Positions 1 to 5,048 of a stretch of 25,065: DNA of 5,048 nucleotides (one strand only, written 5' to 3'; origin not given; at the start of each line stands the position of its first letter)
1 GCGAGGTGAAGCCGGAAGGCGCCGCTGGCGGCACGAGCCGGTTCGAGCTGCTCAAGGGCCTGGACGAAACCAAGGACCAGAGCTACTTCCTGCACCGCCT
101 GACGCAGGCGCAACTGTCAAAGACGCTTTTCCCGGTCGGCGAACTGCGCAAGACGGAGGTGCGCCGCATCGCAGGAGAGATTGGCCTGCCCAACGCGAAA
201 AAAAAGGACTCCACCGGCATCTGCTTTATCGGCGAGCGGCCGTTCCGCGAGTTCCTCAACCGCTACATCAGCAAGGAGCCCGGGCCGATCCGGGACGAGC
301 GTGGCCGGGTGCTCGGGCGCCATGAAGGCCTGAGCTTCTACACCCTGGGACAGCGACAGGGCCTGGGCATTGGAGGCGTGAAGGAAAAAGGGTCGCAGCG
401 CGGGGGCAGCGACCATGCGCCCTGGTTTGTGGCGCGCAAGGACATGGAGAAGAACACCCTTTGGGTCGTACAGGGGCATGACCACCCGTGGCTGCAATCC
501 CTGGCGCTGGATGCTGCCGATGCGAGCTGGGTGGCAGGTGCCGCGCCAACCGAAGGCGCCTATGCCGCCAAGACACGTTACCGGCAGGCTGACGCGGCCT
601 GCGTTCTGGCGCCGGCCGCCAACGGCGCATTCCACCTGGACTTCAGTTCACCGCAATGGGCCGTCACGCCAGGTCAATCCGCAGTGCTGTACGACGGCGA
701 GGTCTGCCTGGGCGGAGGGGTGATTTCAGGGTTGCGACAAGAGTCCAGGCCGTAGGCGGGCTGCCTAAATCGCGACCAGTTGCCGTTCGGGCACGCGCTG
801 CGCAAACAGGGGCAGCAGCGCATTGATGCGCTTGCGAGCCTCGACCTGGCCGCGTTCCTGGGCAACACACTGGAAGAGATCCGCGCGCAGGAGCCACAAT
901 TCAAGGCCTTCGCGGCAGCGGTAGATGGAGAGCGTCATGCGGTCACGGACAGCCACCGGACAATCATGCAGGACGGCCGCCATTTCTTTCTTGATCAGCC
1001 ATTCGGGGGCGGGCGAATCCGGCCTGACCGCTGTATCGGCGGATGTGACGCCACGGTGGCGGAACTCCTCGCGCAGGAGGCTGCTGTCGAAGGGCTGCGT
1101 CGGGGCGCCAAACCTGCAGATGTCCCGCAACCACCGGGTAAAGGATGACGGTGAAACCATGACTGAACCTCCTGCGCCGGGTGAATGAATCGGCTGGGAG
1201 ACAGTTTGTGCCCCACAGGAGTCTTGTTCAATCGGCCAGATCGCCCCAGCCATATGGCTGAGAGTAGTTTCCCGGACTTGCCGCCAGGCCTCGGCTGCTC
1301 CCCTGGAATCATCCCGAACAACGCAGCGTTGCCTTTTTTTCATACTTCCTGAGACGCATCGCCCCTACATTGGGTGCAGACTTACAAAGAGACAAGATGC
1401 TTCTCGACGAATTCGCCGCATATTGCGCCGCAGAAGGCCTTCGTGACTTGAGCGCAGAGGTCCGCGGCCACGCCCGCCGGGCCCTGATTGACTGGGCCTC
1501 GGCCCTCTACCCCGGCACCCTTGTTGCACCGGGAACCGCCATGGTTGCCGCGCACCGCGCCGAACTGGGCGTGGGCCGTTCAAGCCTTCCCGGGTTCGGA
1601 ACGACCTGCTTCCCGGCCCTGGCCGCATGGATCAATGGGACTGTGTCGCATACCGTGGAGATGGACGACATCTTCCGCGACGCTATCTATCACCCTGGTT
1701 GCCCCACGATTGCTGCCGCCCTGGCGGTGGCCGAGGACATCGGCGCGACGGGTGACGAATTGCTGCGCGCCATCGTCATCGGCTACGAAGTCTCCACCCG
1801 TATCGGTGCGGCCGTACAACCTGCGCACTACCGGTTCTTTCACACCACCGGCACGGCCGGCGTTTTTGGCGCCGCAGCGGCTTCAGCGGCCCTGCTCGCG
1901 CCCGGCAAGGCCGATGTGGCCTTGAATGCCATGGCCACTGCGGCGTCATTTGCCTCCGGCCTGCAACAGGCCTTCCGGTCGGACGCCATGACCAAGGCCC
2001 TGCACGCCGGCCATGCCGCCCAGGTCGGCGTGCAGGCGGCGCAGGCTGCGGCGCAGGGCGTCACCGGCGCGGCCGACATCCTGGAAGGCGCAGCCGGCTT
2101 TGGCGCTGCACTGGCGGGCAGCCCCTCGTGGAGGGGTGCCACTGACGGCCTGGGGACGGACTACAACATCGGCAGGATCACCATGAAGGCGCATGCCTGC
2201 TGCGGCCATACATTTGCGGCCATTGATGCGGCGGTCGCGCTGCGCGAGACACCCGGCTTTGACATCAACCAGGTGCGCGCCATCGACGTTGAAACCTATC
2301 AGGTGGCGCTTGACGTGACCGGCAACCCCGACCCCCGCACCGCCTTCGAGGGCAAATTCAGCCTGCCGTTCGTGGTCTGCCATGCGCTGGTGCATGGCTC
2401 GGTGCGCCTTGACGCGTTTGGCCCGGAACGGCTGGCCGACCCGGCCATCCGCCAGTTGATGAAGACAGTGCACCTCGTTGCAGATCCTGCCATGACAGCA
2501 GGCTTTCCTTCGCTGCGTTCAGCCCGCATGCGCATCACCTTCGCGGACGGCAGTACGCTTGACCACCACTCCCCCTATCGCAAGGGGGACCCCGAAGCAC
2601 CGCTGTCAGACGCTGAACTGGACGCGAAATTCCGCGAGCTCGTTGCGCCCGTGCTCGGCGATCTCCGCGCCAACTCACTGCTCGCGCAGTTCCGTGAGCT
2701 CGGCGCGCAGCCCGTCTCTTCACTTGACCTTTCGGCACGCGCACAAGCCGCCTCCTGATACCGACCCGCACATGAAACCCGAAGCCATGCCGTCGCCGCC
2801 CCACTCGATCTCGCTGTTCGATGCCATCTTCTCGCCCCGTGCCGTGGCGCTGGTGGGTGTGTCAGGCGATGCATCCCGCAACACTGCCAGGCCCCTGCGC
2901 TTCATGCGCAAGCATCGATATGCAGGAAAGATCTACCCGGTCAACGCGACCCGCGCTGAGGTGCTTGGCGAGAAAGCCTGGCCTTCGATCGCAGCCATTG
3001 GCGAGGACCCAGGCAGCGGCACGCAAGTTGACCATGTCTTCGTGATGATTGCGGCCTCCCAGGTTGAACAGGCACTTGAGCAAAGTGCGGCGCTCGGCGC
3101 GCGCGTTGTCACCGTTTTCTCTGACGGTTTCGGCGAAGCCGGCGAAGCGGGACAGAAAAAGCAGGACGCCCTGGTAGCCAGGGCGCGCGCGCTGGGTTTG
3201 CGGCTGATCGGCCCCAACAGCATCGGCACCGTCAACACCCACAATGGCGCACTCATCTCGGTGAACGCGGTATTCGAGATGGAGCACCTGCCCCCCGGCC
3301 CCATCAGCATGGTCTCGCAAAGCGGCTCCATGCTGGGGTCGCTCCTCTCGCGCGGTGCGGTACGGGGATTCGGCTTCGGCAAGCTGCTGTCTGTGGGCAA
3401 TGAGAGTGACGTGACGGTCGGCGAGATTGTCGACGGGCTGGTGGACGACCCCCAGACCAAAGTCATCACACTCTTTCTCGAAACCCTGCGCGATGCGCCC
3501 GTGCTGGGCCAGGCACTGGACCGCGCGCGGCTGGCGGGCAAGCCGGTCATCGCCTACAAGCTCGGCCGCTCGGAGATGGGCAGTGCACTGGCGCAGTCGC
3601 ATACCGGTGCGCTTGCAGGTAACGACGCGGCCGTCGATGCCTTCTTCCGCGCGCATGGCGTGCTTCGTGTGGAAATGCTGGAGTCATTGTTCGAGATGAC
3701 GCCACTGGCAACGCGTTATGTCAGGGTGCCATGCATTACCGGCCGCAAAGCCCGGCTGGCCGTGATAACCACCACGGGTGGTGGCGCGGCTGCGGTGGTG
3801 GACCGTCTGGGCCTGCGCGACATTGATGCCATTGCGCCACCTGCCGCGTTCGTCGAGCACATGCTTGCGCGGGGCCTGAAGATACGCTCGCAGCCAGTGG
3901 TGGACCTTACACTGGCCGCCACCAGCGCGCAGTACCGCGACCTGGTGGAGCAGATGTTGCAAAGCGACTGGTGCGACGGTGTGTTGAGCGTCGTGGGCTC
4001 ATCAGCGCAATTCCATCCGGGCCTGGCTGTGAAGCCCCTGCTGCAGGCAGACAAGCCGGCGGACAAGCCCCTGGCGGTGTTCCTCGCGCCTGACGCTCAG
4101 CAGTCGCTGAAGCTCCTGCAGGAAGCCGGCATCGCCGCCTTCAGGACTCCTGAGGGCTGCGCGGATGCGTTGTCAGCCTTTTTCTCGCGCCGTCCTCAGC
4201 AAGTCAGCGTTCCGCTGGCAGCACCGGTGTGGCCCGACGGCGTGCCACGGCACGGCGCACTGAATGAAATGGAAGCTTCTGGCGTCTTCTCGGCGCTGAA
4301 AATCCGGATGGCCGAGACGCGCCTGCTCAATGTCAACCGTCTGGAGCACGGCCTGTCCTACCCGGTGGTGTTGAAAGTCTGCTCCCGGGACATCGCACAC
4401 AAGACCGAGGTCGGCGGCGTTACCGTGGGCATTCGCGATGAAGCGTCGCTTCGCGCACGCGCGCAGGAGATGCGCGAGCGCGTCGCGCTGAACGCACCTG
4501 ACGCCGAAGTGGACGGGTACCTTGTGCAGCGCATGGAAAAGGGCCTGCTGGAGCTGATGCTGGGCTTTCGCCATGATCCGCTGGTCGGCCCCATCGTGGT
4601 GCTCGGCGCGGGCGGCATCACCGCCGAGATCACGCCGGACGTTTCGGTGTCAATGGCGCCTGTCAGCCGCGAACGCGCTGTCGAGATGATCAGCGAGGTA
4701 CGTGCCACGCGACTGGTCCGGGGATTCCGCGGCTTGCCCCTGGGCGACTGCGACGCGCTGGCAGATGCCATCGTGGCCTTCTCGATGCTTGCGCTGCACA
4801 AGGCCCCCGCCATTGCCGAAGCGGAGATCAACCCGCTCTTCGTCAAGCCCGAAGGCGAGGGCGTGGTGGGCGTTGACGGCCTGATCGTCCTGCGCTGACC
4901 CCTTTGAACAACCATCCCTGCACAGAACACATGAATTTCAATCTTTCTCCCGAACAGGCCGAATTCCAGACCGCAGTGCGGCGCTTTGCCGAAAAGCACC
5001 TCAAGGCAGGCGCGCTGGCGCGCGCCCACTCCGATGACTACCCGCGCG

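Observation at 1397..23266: Uncharacterised ~22 kb multi-operon CoA-dependent catabolic supercluster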

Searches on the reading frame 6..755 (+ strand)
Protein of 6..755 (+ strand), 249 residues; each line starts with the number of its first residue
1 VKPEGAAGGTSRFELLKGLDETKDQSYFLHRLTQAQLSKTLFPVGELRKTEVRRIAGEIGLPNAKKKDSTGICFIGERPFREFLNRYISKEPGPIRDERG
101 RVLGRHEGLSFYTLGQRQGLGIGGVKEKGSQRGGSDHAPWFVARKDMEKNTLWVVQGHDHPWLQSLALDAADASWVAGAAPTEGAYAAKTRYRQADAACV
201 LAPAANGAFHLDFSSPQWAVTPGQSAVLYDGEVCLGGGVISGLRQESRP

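Call 5: search_protein_families(library=pfam, proteins=[window:6-755:+], max_evalue=0.001)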
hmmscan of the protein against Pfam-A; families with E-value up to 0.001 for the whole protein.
window:6-755:+ (249 aa): 3 families
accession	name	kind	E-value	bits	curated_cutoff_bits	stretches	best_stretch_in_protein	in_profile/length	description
PF03054.22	tRNA_Me_trans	-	2e-23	83.6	20.6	1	10-77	135-202/202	tRNA methyl transferase HUP domain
PF20259.3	tRNA_Me_trans_M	-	2e-22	79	27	1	82-156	2-66/66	tRNA methyl transferase PRC-barrel domain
PF20258.4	tRNA_Me_trans_C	-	1.9e-20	73.4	20.6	1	168-240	4-77/77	Aminomethyltransferase beta-barrel domain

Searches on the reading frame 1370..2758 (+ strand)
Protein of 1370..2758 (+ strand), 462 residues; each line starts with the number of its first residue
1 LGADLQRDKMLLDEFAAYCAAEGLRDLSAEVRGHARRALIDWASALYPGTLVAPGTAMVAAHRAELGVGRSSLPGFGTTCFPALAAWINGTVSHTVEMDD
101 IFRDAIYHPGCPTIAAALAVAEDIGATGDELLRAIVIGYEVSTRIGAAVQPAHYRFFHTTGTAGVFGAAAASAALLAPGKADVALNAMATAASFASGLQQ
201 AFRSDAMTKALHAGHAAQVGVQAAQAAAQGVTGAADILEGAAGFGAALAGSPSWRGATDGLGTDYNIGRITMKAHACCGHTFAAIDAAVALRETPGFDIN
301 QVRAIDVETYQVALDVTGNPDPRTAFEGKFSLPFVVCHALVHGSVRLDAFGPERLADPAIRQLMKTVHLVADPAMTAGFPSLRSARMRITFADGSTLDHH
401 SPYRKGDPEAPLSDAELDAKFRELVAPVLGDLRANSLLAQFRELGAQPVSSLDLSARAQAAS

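Call 5: search_protein_families(library=pfam, proteins=[window:1370-2758:+], max_evalue=0.001)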
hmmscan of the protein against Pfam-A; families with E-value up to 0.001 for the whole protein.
window:1370-2758:+ (462 aa): 2 families
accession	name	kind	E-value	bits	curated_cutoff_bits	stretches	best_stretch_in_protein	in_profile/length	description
PF03972.19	MmgE_PrpD_N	-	3e-55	187.5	32.1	1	14-254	2-241/244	MmgE/PrpD N-terminal domain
PF19305.4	MmgE_PrpD_C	-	1.4e-45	155.6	32.1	1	275-431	1-158/173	MmgE/PrpD C-terminal domain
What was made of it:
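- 1397..2758 (+): Module A gene 1: MmgE/PrpD-family protein (453 aa). Pfam MmgE_PrpD_N and _C (call 5).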

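Call 10: search_protein_families(library=ncbifam, proteins=[window:1397-2758:+], max_evalue=0.00001)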
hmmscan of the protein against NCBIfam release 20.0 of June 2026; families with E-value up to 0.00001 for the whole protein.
window:1397-2758:+ (453 aa): 2 families
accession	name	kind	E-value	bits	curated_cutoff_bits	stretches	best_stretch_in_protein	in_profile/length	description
NF042438.1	PrpD_hiGCgrampos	equivalog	8.1e-17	61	950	1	49-420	69-455/499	2-methylcitrate dehydratase PrpD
NF006943.0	PRK09425.1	equivalog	2.9e-07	29.6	575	1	159-390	178-416/480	bifunctional 2-methylcitrate dehydratase/aconitate hydratase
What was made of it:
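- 1397..2758 (+): NCBIfam PrpD equivalog scores only 61 bits against a cut-off of 950 (call 10).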

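Call 15: search_solved_structures(query=window:1397-2758:+, max_evalue=0.00001)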
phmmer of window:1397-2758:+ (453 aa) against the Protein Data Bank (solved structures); distinct sequences matched with E-value up to 0.00001: 10.
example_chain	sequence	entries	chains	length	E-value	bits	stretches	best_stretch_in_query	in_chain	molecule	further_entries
2hp3_A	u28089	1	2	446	7.8e-37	130.9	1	30-417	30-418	IDS-epimerase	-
2hp0_A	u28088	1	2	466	9e-37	130.6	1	30-417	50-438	IDS-epimerase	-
7br9_A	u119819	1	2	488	3.1e-27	99.2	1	72-428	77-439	Cis-aconitate decarboxylase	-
6r6t_A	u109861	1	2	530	4e-27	98.9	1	72-428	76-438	Cis-aconitate decarboxylase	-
12vw_A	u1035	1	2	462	2.3e-26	96.4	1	26-428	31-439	Cis-aconitate decarboxylase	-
12vt_A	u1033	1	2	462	3e-26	96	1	26-428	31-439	Cis-aconitate decarboxylase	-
12ux_A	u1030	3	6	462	5e-26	95.2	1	26-428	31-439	Cis-aconitate decarboxylase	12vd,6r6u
12vq_A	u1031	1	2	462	3.2e-25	92.6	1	26-427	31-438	Cis-aconitate decarboxylase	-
7bra_A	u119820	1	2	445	2e-23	86.7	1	23-412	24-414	Bacillus subtilis IRG1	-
7e9d_A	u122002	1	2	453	5.2e-22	82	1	23-412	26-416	IRG1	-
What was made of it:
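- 1397..2758 (+): Closest solved structures are IDS epimerase (131 bits) and cis-aconitate decarboxylase (99 bits) (call 15).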

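Call 61: find_homologous_proteins(query=window:1397-2758:+, max_evalue=1e-30)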
Query window:1397-2758:+ (453 aa): 3847 proteins with E <= 1e-30 among 8000 candidates; the best 120 are listed.
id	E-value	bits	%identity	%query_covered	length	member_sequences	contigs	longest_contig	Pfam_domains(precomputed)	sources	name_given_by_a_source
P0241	7.9e-290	979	99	100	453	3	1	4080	PF19305.5,PF03972.20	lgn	-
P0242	1.3e-256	870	88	100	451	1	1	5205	PF19305.5,PF03972.20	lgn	-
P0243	3.7e-248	842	85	98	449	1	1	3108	PF19305.5,PF03972.20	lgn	-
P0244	4.2e-247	839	85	99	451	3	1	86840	PF19305.5,PF03972.20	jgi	jgi:2-methylcitrate dehydratase PrpD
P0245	1.0e-244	831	84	99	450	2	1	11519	PF19305.5,PF03972.20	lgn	-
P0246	2.8e-244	829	84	99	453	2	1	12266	PF19305.5,PF03972.20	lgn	-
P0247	1.2e-227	774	80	98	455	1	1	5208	PF19305.5,PF03972.20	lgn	-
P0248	5.0e-225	766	80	98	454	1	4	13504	PF19305.5,PF03972.20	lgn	-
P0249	1.2e-220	751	85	88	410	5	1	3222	PF19305.5,PF03972.20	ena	-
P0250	1.8e-218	744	76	98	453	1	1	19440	PF19305.5,PF03972.20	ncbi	-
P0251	7.9e-218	742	77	98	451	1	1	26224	PF19305.5,PF03972.20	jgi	jgi:2-methylcitrate dehydratase PrpD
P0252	1.9e-217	741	76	99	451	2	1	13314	PF19305.5,PF03972.20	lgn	-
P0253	1.3e-208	712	74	99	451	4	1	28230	PF19305.5,PF03972.20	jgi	-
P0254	1.2e-187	643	67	99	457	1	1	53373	PF19305.5,PF03972.20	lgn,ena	-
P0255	1.1e-186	639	66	99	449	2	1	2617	PF19305.5,PF03972.20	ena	-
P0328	1.0e-176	607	66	93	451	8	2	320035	PF19305.5,PF03972.20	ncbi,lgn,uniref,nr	ncbi:MmgE/PrpD family protein [Cupriavidus basilensis]|uniref:MmgE/PrpD family protein n=1 Tax=Cupri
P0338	2.5e-176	605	65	98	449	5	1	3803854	PF19305.5,PF03972.20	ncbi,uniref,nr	ncbi:MmgE/PrpD family protein [Bordetella petrii]|uniref:MmgE/PrpD family protein n=1 Tax=Bordetella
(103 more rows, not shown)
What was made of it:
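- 1397..2758 (+): Homologues at 64-67% identity are widespread in Burkholderiales (call 61).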

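Call 62: find_encoding_contigs(protein=P0244, flank=10000, max_places=1)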
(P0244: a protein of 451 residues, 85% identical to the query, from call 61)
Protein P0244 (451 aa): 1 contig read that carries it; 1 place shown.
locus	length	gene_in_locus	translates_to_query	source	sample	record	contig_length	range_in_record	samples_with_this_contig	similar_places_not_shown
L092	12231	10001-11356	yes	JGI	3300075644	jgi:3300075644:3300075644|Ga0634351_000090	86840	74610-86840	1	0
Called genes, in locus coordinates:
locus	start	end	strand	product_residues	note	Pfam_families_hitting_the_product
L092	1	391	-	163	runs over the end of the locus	PF04355:BamE (faint)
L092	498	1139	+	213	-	PF06080:DUF938, PF08241:Methyltransf_11 (weak), PF08242:Methyltransf_12 (faint), PF13649:Methyltransf_25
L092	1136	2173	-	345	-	PF00929:RNase_T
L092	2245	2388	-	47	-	-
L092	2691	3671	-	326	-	PF03401:TctC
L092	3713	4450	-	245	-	PF00392:GntR, PF07729:FCD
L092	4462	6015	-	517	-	PF00884:Sulfatase, PF16347:SGSH_C (faint)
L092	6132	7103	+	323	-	PF05035:DGOK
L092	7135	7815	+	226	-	PF01081:Aldolase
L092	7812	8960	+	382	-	PF02746:MR_MLE_N, PF13378:MR_MLE_C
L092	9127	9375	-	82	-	-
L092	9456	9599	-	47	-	PF07733:DNA_pol3_alpha (weak)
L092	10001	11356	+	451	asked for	PF03972:MmgE_PrpD_N, PF19305:MmgE_PrpD_C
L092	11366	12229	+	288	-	?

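Call 63: find_encoding_contigs(protein=P0328, flank=8000, max_places=1)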
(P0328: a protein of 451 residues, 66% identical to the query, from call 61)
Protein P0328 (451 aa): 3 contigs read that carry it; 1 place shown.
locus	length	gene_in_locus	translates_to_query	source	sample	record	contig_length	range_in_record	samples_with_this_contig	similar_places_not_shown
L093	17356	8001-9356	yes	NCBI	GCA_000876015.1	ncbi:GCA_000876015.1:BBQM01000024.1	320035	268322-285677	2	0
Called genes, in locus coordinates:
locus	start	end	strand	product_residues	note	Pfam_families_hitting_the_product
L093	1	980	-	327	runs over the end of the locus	PF02423:OCD_Mu_crystall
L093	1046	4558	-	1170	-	PF04879:Molybdop_Fe4S4 (weak), PF00384:Molybdopterin, PF01568:Molydop_binding, PF00175:NAD_binding_1, PF00111:Fer2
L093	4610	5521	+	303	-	PF00126:HTH_1, PF03466:LysR_substrate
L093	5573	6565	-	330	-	PF03401:TctC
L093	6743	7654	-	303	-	PF00126:HTH_1, PF03466:LysR_substrate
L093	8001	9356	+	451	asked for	PF03972:MmgE_PrpD_N, PF19305:MmgE_PrpD_C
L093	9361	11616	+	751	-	PF13380:CoA_binding_2, PF13607:Succ_CoA_lig, PF13549:ATP-grasp_5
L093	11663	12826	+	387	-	PF02771:Acyl-CoA_dh_N, PF02770:Acyl-CoA_dh_M, PF00441:Acyl-CoA_dh_1, PF08028:Acyl-CoA_dh_2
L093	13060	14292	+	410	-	PF02129:Peptidase_S15 (faint), PF12146:Hydrolase_4, PF00561:Abhydrolase_1, PF12697:Abhydrolase_6, PF00326:Peptidase_S9 (weak), PF02566:OsmC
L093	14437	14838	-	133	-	PF02566:OsmC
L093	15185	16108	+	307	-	PF00497:SBP_bac_3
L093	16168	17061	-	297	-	PF01418:HTH_6, PF01380:SIS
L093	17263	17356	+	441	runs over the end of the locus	PF00202:Aminotran_3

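Call 64: find_encoding_contigs(protein=P0338, flank=8000, max_places=1)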
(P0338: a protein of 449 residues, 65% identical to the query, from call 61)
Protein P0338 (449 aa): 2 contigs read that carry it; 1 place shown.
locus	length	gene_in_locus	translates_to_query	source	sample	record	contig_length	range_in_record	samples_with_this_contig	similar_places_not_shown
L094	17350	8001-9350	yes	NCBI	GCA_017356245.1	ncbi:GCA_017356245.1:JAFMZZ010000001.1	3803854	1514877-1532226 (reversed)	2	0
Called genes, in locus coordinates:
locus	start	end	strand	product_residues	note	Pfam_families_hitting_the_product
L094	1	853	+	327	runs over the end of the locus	PF00005:ABC_tran, PF13304:AAA_21 (faint), PF08352:oligo_HPY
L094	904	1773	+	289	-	PF01418:HTH_6, PF13580:SIS_2 (faint), PF01380:SIS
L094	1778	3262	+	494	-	PF07969:Amidohydro_3, PF01979:Amidohydro_1 (faint)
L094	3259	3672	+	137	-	PF01042:Ribonuc_L-PSP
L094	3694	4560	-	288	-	PF00561:Abhydrolase_1, PF12697:Abhydrolase_6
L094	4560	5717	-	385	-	PF02771:Acyl-CoA_dh_N, PF02770:Acyl-CoA_dh_M, PF00441:Acyl-CoA_dh_1, PF08028:Acyl-CoA_dh_2 (faint)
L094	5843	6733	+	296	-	PF00126:HTH_1, PF03466:LysR_substrate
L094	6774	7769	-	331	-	PF03401:TctC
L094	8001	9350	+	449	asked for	PF03972:MmgE_PrpD_N, PF19305:MmgE_PrpD_C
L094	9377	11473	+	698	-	PF13380:CoA_binding_2, PF13607:Succ_CoA_lig, PF13549:ATP-grasp_5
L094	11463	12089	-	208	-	PF03548:LolA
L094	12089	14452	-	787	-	PF13491:FtsK_4TM, PF17854:FtsK_alpha, PF01580:FtsK_SpoIIIE, PF09397:FtsK_gamma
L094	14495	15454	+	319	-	PF01134:GIDA (faint), PF03486:HI0933_like (faint), PF07992:Pyr_redox_2, PF12831:FAD_oxidored (faint), PF13738:Pyr_redox_3, PF00070:Pyr_redox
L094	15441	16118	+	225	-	PF01713:Smr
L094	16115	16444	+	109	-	PF00893:Multi_Drug_Res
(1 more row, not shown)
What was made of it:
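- It stands alone with its own LysR and Bug in C. basilensis and B. petrii (calls 63, 64). Module A exists alone with its own LysR and Bug in C. basilensis and B. petrii (calls 63, 64).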

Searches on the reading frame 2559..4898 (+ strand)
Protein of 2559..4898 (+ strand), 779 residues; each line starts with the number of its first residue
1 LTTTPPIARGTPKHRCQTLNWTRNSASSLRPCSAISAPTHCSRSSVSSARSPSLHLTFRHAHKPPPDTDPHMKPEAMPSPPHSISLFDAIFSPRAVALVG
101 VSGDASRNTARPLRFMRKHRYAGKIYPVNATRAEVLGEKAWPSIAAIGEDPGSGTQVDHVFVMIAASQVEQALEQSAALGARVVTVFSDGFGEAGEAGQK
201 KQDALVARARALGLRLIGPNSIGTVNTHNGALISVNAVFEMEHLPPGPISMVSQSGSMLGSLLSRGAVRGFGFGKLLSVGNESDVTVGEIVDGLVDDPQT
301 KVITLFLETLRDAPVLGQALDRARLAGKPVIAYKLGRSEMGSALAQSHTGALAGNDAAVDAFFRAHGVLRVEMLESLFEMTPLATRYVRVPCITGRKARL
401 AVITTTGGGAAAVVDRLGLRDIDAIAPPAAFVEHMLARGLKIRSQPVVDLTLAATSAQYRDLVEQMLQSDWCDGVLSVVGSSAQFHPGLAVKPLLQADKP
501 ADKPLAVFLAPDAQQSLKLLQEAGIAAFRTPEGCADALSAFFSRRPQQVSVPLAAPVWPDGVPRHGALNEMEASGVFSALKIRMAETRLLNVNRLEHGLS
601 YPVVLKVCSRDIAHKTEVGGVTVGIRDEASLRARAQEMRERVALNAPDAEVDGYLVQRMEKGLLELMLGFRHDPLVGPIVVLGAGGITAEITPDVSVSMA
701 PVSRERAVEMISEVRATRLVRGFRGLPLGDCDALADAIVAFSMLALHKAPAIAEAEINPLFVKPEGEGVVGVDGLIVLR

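Call 5: search_protein_families(library=pfam, proteins=[window:2559-4898:+], max_evalue=0.001)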
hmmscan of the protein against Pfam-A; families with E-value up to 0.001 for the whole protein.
window:2559-4898:+ (779 aa): 3 families
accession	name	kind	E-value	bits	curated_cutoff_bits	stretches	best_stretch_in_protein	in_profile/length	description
PF13549.11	ATP-grasp_5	-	7.3e-57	192.7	27.6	1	566-777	8-220/221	ATP-grasp domain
PF13607.11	Succ_CoA_lig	-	8.7e-43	145.8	27.4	1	246-382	1-136/138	Succinyl-CoA ligase like flavodoxin domain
PF13380.12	CoA_binding_2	-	1.1e-16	61.8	22.8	1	94-225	1-114/116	CoA binding domain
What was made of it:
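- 2772..4898 (+): Module A gene 2: NDP-forming acyl-CoA synthetase (708 aa). Pfam CoA_binding_2, Succ_CoA_lig and ATP-grasp_5 (call 5).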

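Call 10: search_protein_families(library=ncbifam, proteins=[window:2772-4898:+], max_evalue=0.00001)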
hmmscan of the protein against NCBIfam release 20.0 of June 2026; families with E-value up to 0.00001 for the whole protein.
window:2772-4898:+ (708 aa): 5 families
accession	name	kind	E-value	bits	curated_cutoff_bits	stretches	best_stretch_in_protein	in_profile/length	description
NF045492.1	HydPropCoALig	equivalog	1.2e-86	291.6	1300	2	12-405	244-626/700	3-hydroxypropionate--CoA ligase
NF045494.1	AcCoALig_Archglob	equivalog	2.2e-83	280.8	1200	2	17-345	219-528/665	acetate--CoA ligase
TIGR02717.1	AcCoA-syn-alpha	equivalog_domain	3.1e-82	276.6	567.15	1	17-472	2-445/447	acetate--CoA ligase alpha subunit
NF045493.1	HydDutCoALig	equivalog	1.2e-79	268.7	1300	2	18-344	5-318/698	4-hydroxybutyrate--CoA ligase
NF004230.0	PRK05678.1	equivalog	4e-06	26.2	336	0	85-282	65-252/291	succinate--CoA ligase subunit alpha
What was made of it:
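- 2772..4898 (+): All NCBIfam equivalogs are far below their cut-offs (call 10).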
